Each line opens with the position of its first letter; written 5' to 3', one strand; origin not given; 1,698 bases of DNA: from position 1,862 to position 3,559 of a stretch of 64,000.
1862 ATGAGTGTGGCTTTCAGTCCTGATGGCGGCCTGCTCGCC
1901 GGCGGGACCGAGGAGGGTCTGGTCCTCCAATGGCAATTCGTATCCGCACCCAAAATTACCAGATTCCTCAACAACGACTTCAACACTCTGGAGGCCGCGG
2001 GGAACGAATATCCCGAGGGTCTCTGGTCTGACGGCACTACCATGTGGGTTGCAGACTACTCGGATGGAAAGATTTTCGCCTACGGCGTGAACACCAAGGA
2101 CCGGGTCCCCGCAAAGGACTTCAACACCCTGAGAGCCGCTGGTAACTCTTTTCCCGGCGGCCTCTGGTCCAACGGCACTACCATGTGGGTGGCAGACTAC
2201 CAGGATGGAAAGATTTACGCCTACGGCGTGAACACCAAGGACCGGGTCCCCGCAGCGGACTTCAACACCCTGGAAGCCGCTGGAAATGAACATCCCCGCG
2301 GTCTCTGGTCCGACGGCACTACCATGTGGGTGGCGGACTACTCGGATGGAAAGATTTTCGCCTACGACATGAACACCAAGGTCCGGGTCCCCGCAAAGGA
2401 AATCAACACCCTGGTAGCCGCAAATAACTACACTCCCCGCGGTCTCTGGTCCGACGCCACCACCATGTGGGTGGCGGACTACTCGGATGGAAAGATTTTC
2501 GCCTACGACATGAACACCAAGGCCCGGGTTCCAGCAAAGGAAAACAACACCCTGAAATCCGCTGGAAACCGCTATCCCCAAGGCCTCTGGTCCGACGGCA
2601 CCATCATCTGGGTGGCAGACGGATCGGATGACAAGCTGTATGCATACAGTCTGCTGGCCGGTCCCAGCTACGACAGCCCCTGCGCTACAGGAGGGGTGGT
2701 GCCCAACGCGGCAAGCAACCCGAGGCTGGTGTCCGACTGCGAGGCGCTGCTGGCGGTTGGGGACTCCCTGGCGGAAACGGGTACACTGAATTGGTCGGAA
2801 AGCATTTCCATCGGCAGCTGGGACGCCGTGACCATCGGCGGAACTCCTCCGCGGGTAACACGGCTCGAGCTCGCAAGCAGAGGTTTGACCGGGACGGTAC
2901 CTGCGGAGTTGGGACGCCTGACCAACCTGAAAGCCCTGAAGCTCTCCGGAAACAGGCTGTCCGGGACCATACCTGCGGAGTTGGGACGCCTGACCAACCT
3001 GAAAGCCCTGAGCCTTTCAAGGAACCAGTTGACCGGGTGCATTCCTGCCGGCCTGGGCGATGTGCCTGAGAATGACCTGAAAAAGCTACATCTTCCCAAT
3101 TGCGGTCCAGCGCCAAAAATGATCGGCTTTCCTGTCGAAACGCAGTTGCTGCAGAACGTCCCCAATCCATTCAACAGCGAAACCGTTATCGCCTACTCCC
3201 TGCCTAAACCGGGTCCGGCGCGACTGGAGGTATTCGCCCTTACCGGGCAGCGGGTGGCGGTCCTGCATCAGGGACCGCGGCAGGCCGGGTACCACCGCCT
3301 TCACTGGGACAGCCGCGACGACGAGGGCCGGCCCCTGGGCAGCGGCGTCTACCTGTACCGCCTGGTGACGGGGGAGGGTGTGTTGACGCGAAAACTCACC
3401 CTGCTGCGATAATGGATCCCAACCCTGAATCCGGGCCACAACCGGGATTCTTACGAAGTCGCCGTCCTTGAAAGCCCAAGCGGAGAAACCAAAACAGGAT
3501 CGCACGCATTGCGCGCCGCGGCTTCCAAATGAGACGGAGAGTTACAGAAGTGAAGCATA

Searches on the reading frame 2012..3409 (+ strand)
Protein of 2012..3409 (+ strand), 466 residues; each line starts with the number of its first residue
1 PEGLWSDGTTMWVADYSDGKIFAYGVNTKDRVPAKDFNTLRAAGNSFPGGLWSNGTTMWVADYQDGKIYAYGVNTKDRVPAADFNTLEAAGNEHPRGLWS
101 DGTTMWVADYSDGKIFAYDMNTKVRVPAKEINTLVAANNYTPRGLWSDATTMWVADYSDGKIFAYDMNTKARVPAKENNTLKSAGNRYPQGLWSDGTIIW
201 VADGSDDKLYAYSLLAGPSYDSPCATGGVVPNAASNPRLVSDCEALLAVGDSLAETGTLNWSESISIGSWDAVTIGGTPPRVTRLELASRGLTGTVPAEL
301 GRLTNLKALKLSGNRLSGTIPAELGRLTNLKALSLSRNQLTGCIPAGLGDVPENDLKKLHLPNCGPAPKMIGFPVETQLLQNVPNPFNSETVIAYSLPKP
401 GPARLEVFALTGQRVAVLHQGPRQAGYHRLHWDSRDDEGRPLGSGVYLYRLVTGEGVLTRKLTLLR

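Call 52: search_protein_families(library=ncbifam, proteins=[window:2012-3409:+], max_evalue=0.01)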
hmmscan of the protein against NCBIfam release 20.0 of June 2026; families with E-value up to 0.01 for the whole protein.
window:2012-3409:+ (466 aa): 7 families
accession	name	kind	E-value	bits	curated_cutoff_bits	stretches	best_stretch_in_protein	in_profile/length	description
TIGR04183.1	Por_Secre_tail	domain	1.5e-08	34.5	23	1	384-462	3-69/72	T9SS type A sorting domain-containing protein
NF041400.1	XopAE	equivalog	2.3e-08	33.4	600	1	282-362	115-193/478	type III secretion system effector XopAE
NF033707.1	T9SS_sortase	equivalog_domain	8.2e-07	27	420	1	379-451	998-1075/1095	type IX secretion system sortase PorU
NF041381.1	XopAC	subfamily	1.5e-06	27.2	450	1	291-353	123-184/451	XopAC/AvrAC family type III secretion system effector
NF041351.1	XopL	equivalog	2.3e-05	23.3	500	1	283-365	156-234/497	type III secretion system leucine-rich repeat domain-containing effector XopL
NF008258.1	PRK11028.1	equivalog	0.00089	18.4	370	1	10-148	49-184/330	6-phosphogluconolactonase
NF005176.1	PRK06655.1-1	equivalog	0.0077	16.2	230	0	410-451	106-147/197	flagellar hook assembly protein FlgD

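Call 53: search_protein_families(library=pfam, proteins=[window:2012-3409:+], max_evalue=1)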
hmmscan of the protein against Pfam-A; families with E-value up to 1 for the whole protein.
window:2012-3409:+ (466 aa): 14 families
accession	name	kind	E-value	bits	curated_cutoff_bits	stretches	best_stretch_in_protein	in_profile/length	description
PF00560.39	LRR_1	-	1.2e-08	33.9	20.6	2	305-327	1-23/23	Leucine Rich Repeat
PF13855.12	LRR_8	-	8e-08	32.4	27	1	280-340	1-61/61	Leucine rich repeat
PF13860.13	FlgD_ig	-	2.7e-06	27.7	27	1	397-451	18-73/79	FlgD Ig-like domain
PF12799.13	LRR_4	-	6.8e-06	26.6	27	3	304-341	1-37/44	Leucine Rich repeats (2 copies)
PF08272.16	Zn_Ribbon_Topo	-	9.3e-06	25.7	25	0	57-68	26-37/41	Topoisomerase I zinc-ribbon-like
PF16221.11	HTH_47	-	0.00015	21.7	27.1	0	101-135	33-67/78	winged helix-turn-helix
PF08450.18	SGL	-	0.0004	20.5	26.3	2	100-169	143-214/246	SMP-30/Gluconolactonase/LRE-like region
PF23211.1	LRR_LRWD1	-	0.0016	18.6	28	1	285-342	26-78/190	Leucine-rich repeat and WD repeat-containing protein 1, LRR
PF23598.1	LRR_14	-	0.0017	17.6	40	1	294-350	60-112/353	Leucine-rich repeat region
PF13516.12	LRR_6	-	0.0088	16.5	23.4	0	328-341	3-16/24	Leucine Rich repeat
PF08403.15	AA_permease_N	-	0.02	14.9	21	0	69-85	10-26/70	Amino acid permease N-terminal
PF24214.1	Phage_H_T_join_2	-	0.069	13.4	23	0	41-75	83-116/170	Putative phage head-tail joining protein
PF07453.19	NUMOD1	-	0.1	13.3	22.8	0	114-123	2-11/37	NUMOD1 domain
PF16355.11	DUF4982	-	0.55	10.7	23.9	0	53-76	33-56/61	Domain of unknown function (DUF4982)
